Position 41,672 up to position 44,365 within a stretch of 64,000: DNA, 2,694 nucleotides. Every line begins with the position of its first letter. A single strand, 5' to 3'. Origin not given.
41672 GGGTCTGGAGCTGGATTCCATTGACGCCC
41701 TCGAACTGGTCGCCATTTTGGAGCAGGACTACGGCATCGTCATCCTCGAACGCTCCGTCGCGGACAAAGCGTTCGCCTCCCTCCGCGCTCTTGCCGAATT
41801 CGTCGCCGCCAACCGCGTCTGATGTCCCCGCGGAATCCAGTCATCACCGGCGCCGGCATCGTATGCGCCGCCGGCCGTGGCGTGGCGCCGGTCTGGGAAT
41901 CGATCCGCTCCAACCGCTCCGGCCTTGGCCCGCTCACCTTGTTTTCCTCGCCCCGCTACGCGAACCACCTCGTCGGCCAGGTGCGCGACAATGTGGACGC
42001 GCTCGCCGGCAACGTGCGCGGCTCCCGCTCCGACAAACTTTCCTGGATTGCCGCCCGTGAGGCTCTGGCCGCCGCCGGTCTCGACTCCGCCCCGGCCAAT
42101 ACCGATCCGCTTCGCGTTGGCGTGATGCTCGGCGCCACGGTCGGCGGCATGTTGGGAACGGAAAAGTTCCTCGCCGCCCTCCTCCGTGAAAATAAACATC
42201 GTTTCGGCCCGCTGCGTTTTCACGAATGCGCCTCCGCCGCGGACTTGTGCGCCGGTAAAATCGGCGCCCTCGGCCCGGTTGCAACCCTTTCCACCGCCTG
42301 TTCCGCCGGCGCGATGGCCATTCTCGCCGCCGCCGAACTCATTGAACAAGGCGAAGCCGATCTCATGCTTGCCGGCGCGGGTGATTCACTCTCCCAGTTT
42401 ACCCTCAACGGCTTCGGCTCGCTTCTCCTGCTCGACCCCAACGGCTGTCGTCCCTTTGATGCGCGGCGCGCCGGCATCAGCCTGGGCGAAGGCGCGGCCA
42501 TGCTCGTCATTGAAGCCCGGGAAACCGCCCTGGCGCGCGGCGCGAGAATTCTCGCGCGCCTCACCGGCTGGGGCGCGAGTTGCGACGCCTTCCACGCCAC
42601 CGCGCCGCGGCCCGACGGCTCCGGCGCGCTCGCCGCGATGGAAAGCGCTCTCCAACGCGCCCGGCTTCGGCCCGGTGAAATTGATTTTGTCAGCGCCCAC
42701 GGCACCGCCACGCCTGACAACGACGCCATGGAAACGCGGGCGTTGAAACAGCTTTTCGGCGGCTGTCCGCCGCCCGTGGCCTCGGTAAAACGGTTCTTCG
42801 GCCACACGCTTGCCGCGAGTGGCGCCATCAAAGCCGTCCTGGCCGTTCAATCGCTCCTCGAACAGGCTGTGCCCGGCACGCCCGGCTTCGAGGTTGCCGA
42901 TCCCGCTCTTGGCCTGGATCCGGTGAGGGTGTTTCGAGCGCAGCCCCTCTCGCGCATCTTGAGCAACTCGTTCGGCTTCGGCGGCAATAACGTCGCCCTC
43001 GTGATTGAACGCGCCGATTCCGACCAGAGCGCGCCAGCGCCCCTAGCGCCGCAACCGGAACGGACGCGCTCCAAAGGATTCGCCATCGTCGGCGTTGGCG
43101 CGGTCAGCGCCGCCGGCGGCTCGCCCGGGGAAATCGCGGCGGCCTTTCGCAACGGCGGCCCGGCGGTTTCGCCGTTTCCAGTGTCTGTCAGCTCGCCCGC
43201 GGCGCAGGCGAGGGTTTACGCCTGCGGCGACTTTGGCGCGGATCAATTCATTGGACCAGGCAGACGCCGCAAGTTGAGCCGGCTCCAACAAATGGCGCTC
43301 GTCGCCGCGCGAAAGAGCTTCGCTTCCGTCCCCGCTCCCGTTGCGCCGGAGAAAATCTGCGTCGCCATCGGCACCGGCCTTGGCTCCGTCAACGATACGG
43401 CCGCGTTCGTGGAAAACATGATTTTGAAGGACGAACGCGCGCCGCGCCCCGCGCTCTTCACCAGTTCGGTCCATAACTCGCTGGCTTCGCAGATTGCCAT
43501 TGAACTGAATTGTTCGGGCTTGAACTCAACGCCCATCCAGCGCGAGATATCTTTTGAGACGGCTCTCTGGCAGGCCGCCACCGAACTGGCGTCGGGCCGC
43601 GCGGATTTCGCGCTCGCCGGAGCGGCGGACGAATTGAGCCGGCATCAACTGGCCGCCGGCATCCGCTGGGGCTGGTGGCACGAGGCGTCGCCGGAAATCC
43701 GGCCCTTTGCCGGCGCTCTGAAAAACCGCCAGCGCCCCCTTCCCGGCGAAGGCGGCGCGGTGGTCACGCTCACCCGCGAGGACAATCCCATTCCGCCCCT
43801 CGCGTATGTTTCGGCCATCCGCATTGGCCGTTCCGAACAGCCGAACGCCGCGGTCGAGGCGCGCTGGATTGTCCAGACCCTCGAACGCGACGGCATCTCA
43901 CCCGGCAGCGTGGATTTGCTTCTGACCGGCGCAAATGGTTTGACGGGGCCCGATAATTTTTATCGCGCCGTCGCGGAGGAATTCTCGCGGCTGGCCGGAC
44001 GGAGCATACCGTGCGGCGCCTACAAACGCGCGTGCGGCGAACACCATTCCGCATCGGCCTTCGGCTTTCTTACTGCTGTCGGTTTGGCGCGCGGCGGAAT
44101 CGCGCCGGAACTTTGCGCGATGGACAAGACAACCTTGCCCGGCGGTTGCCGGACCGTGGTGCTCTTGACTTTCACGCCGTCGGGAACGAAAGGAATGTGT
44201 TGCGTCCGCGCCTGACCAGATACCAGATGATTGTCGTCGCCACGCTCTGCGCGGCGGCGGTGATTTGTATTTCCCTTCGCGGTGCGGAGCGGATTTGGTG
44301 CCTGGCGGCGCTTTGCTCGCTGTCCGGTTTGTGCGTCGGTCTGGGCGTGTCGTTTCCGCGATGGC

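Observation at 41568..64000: Large aryl-polyene/flexirubin-type lipid biosynthetic gene cluster with a halogenase and several atypical additions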

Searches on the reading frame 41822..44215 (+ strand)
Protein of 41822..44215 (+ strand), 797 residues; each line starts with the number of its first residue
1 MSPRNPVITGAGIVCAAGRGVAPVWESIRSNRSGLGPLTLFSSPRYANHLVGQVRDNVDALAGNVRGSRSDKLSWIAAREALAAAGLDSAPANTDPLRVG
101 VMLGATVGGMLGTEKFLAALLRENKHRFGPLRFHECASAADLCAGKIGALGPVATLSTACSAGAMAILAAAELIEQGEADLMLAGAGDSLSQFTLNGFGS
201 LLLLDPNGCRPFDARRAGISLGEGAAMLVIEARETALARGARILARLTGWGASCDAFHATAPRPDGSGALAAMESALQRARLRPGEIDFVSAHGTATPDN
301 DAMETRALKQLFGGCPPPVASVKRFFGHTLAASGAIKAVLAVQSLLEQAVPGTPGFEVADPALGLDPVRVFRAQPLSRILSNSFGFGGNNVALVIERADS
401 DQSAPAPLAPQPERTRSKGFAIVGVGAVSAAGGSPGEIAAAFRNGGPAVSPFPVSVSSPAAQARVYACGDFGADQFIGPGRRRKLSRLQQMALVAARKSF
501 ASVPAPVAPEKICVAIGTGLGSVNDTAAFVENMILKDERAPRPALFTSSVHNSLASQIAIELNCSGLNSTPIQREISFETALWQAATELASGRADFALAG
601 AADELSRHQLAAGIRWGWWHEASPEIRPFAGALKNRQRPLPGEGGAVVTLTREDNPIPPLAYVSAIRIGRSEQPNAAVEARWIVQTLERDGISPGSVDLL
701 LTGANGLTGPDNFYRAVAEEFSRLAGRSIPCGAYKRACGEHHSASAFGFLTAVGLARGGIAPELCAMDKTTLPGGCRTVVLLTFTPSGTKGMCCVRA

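Call 4: search_protein_families(library=pfam, proteins=[window:41822-44215:+], max_evalue=0.01)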
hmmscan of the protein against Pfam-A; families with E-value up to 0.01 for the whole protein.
window:41822-44215:+ (797 aa): 4 families
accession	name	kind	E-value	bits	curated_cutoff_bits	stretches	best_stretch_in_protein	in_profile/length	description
PF00109.32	ketoacyl-synt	-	2.9e-40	138.9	20.8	2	7-236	5-252/252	Beta-ketoacyl synthase, N-terminal domain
PF02801.28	Ketoacyl-synt_C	-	2.9e-31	108.4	20.8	1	244-356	1-118/119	Beta-ketoacyl synthase, C-terminal domain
PF00108.29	Thiolase_N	-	4e-06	26.8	26.4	1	152-193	77-118/260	Thiolase, N-terminal domain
PF08545.16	ACP_syn_III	-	0.0012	19.1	24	0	156-233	3-64/80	3-Oxoacyl-[acyl-carrier-protein (ACP)] synthase III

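Call 7: search_protein_families(library=ncbifam, proteins=[window:41822-44215:+], max_evalue=0.001)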
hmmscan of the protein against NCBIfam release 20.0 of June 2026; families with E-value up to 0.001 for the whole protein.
window:41822-44215:+ (797 aa): 29 families (the best 25 are shown)
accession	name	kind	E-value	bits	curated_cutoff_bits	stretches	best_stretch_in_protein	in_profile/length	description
TIGR03150.1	fabF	equivalog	6.4e-105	351.1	493.75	2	7-395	4-406/407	beta-ketoacyl-ACP synthase II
NF005589.0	PRK07314.1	subfamily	1.2e-102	343.8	387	2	3-398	3-412/413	beta-ketoacyl-ACP synthase II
NF006618.0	PRK09185.1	subfamily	2.4e-92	310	407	1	7-398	6-393/394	beta-ketoacyl-ACP synthase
NF004970.0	PRK06333.1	subfamily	2.8e-84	283.4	525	2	5-397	5-421/424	beta-ketoacyl-ACP synthase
NF005076.0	PRK06501.1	equivalog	1.4e-71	241.6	629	1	7-397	14-422/425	beta-ketoacyl-ACP synthase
NF006274.0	PRK08439.1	equivalog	4.9e-70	236.4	621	1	7-396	5-404/406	beta-ketoacyl-ACP synthase II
NF004618.0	PRK05952.1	equivalog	3.9e-69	233.4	455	1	7-397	5-382/384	beta-ketoacyl-ACP synthase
NF005916.1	PRK07910.1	equivalog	7.4e-69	232.7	560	2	7-397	15-417/418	KasA/KasB family beta-ketoacyl-ACP synthase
NF058662.1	cispenta_AmcF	equivalog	4.6e-67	226.6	325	1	7-396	3-368/369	cispentacin biosynthesis acyltransferase subunit AmcF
NF006434.0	PRK08722.1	equivalog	8.2e-65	219.3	759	1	1-397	1-413/414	beta-ketoacyl-ACP synthase II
NF006587.0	PRK09116.1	equivalog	2.8e-59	200.9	470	1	7-398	5-407/408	beta-ketoacyl-ACP synthase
NF005935.0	PRK07967.1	equivalog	1.3e-53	182.4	630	1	5-399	3-405/406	beta-ketoacyl-ACP synthase I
NF005490.0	PRK07103.1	equivalog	5.4e-49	167.4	445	1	4-398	4-413/414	polyketide beta-ketoacyl:acyl carrier protein synthase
NF041183.1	Pks2_ls1_myc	equivalog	2.3e-28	97.7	2400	1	80-427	100-454/2086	sulfolipid-1 biosynthesis phthioceranic/hydroxyphthioceranic acid synthase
NF045894.1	PKS_plus_SDR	equivalog_domain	2.8e-28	98.1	1740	1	144-411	157-440/1515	type I polyketide synthase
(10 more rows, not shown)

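Call 10: search_solved_structures(query=window:41822-44215:+, max_evalue=1e-10)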
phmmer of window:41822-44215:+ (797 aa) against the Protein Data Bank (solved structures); distinct sequences matched with E-value up to 1e-10: 133 (the best 60 are shown).
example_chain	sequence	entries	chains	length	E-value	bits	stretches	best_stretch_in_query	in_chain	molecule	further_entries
9s5h_B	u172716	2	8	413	9.2e-73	249.4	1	5-397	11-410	3-oxoacyl-(Acyl-carrier-protein) synthase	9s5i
1e5m_A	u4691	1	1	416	5.2e-66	227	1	4-396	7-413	BETA KETOACYL ACYL CARRIER PROTEIN SYNTHASE II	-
5sxo_A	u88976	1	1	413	1.3e-63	219.2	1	2-399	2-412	3-oxoacyl-[acyl-carrier-protein] synthase 2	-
3o04_A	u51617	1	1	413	1.7e-63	218.8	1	2-399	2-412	beta-keto-acyl carrier protein synthase II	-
4ls5_A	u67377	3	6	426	3.3e-63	217.8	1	2-397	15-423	3-oxoacyl-[acyl-carrier-protein] synthase 2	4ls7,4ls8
4ls6_A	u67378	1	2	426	1.2e-62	215.9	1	2-397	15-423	3-oxoacyl-[acyl-carrier-protein] synthase 2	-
1j3n_A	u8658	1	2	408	1.8e-62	215.4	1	4-397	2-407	3-oxoacyl-(acyl-carrier protein) synthase II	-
2gqd_A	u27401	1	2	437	5.7e-62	213.7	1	5-397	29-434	3-oxoacyl-[acyl-carrier-protein] synthase 2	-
8qm1_A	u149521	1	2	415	3.8e-61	211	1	1-397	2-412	3-oxoacyl-[acyl-carrier-protein] synthase 2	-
4r8e_A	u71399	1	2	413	4e-61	210.9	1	1-396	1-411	3-oxoacyl-[acyl-carrier-protein] synthase 2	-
4b7v_A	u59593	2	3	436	4.6e-61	210.7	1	1-397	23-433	3-OXOACYL-[ACYL-CARRIER-PROTEIN] SYNTHASE 2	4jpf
2rjt_A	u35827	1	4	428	2.1e-60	208.5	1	5-397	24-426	Beta-ketoacyl-ACP synthase II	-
8cn8_A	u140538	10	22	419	9e-60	206.4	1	1-397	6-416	3-oxoacyl-[acyl-carrier-protein] synthase 2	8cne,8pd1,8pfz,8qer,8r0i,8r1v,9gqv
4jb6_A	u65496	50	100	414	1.6e-59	205.6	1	1-397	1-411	3-oxoacyl-[acyl-carrier-protein] synthase 2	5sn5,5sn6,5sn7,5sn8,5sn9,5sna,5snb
4qav_A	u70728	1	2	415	1.7e-59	205.5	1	1-397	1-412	3-oxoacyl-[acyl-carrier-protein] synthase 2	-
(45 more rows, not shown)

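Call 50: search_dna_similar(query=window:41822-44215:+, collection=plasmids, mode=protein, max_rows=15, max_evalue=1e-20)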
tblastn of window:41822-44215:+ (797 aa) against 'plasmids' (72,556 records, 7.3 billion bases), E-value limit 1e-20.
Records with a match: 823; places in all: 1112; records where one place covers at least 80% of the query: 0.
Best place of each record, by identity: <60% 823.
By first word of the organism name: Streptomyces 155; Ralstonia 106; Rhizobium 101; Sinorhizobium 80; Pantoea 50; Bacillus 43; Escherichia 24; Priestia 20; Serratia 19; Klebsiella 14; and 89 more.
By predicted mobility (MOB-suite, as given by PLSDB): non-mobilizable 405; conjugative 216; mobilizable 202.
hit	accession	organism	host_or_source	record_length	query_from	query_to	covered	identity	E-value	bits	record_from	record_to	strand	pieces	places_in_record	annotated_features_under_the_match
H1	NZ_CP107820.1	Streptomyces sp. NBC_00536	-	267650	4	606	76%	32.8%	2e-49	197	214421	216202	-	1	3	beta-ketoacyl-[acyl-carrier-protein] synthase family protein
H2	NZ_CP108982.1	Streptomyces sp. NBC_00727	-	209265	2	606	76%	32.4%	5e-54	211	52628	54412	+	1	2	beta-ketoacyl-[acyl-carrier-protein] synthase family protein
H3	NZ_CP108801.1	Streptomyces sp. NBC_00876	-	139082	2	606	76%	32.3%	1e-57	221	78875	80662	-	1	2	beta-ketoacyl-[acyl-carrier-protein] synthase family protein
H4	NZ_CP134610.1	Streptomyces sp. ITFR-16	Ips typographus,whole organism,Ips ...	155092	2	606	76%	32.0%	2e-54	212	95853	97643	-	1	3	beta-ketoacyl-[acyl-carrier-protein] synthase family protein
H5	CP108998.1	Streptomyces sp. NBC_00708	-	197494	2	606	76%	32.0%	5e-54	211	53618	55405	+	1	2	beta-ketoacyl-[acyl-carrier-protein] synthase family protein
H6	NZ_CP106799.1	Streptomyces sp. HUAS 15-9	microorganism,rhizosphere soil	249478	4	606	76%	31.9%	2e-52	206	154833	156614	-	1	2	beta-ketoacyl-[acyl-carrier-protein] synthase family protein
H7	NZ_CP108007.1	Streptomyces sp. NBC_00335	-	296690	4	606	76%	31.7%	8e-52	204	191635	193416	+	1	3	beta-ketoacyl-[acyl-carrier-protein] synthase family protein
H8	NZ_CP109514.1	Streptomyces sp. NBC_01420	-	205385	2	606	76%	31.5%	1e-52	206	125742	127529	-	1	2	beta-ketoacyl-[acyl-carrier-protein] synthase family protein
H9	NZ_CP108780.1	Streptomyces sp. NBC_00891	-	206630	2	606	76%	31.5%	1e-52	206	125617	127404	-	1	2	beta-ketoacyl-[acyl-carrier-protein] synthase family protein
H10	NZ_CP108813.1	Streptomyces sp. NBC_00869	-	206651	2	606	76%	31.5%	1e-52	206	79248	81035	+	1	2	beta-ketoacyl-[acyl-carrier-protein] synthase family protein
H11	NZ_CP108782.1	Streptomyces sp. NBC_00890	-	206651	2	606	76%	31.5%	1e-52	206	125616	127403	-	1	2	beta-ketoacyl-[acyl-carrier-protein] synthase family protein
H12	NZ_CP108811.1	Streptomyces sp. NBC_00870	-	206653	2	606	76%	31.5%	1e-52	206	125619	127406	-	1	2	beta-ketoacyl-[acyl-carrier-protein] synthase family protein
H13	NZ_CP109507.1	Streptomyces sp. NBC_01423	-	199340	2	606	76%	31.5%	5e-52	204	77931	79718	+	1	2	beta-ketoacyl-[acyl-carrier-protein] synthase family protein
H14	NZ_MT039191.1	Serratia proteamaculans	-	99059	1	605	76%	30.3%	1e-40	169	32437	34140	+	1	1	beta-ketoacyl-[acyl-carrier-protein] synthase family protein | acyl carrier protein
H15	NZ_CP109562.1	Streptomyces sp. NBC_01383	-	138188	7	612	76%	30.0%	5e-43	177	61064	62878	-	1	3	beta-ketoacyl-[acyl-carrier-protein] synthase family protein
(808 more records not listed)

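Call 78: find_homologous_proteins(query=window:41822-44215:+, max_evalue=1e-20)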
Query window:41822-44215:+ (797 aa): 1311 proteins with E <= 1e-20 among 8000 candidates; the best 120 are listed.
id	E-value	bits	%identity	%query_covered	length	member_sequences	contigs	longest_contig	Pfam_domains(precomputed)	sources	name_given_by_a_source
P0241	0.0e+0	1753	100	100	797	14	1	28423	PF00109.33,PF00108.30,PF02801.29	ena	-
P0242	0.0e+0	1469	85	100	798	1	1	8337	PF00109.33,PF02801.29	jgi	jgi:3-oxoacyl-(acyl-carrier-protein) synthase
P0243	0.0e+0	1454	84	100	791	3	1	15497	PF00109.33,PF02801.29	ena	-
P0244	0.0e+0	1435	83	100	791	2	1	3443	PF00109.33,PF02801.29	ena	-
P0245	0.0e+0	1419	82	100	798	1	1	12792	PF00109.33,PF02801.29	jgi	jgi:3-oxoacyl-(acyl-carrier-protein) synthase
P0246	0.0e+0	1383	79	100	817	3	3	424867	PF00109.33,PF02801.29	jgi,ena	jgi:3-oxoacyl-(acyl-carrier-protein) synthase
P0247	0.0e+0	1382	80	100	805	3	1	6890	PF00109.33,PF00108.30,PF02801.29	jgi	-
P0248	0.0e+0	1374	80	100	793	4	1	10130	PF00109.33,PF02801.29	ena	-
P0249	0.0e+0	1373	78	100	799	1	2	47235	PF00109.33,PF00108.30,PF02801.29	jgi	jgi:3-oxoacyl-(acyl-carrier-protein) synthase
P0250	0.0e+0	1372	79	100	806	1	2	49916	PF00109.33,PF02801.29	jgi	jgi:3-oxoacyl-(acyl-carrier-protein) synthase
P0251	0.0e+0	1369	78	100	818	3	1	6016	PF00109.33,PF00108.30,PF02801.29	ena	-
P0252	0.0e+0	1367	79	100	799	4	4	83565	PF00109.33,PF02801.29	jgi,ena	jgi:3-oxoacyl-(acyl-carrier-protein) synthase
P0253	0.0e+0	1364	79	100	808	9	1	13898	PF00109.33,PF02801.29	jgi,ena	jgi:3-oxoacyl-(acyl-carrier-protein) synthase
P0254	0.0e+0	1361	78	100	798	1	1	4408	PF00109.33,PF02801.29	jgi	-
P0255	0.0e+0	1361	79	100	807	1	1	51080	PF00109.33,PF00108.30,PF02801.29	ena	-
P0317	1.4e-279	948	61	96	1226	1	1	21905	PF03548.23,PF00109.33,PF01522.27,PF00108.30,PF02801.29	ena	-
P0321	9.9e-278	942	58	100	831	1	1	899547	PF00109.33,PF00108.30,PF02801.29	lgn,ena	-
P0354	1.9e-248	845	54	100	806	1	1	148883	PF00109.33,PF02801.29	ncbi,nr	ncbi:MAG: beta-ketoacyl-[acyl-carrier-protein] synthase family protein [Verrucomicrobiales bacterium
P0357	3.9e-240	818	51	100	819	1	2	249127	PF00109.33,PF02801.29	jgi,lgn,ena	-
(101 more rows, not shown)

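Call 79: find_encoding_contigs(protein=P0354, flank=10000, max_places=2)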
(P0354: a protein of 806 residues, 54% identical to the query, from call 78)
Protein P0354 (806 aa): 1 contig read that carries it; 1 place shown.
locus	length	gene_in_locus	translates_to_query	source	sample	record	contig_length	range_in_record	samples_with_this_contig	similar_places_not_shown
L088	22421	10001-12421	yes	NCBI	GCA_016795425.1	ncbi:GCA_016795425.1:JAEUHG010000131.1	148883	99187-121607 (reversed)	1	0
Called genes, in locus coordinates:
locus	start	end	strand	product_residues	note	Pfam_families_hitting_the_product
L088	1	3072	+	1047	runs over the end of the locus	PF03176:MMPL, PF00891:Methyltransf_2, PF05175:MTS, PF08241:Methyltransf_11, PF08242:Methyltransf_12, PF13489:Methyltransf_23, PF13649:Methyltransf_25, PF13847:Methyltransf_31, +1 more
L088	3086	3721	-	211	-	-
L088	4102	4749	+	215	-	-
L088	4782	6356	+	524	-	PF00221:Lyase_aromatic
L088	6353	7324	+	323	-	PF03279:Lip_A_acyltrans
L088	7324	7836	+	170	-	PF13279:4HBT_2, PF03061:4HBT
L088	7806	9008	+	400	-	PF00109:ketoacyl-synt, PF00108:Thiolase_N (weak), PF08545:ACP_syn_III (weak), PF02801:Ketoacyl-synt_C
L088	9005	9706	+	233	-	PF00109:ketoacyl-synt (weak)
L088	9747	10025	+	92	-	PF00550:PP-binding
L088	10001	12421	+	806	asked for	PF00109:ketoacyl-synt, PF02801:Ketoacyl-synt_C, PF00109:ketoacyl-synt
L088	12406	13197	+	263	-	PF01522:Polysacc_deac_1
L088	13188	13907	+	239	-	PF03548:LolA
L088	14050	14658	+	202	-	-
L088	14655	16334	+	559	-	PF03417:AAT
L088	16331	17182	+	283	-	PF01553:Acyltransferase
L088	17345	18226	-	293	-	PF13641:Glyco_tranf_2_3 (weak), PF00535:Glycos_transf_2, PF10111:Glyco_tranf_2_2, PF02709:Glyco_transf_7C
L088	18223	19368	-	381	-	PF01075:Glyco_transf_9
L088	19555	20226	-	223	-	PF07963:N_methyl (weak)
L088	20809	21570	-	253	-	PF00072:Response_reg, PF04397:LytTR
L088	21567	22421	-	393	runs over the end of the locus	PF06580:His_kinase, PF02518:HATPase_c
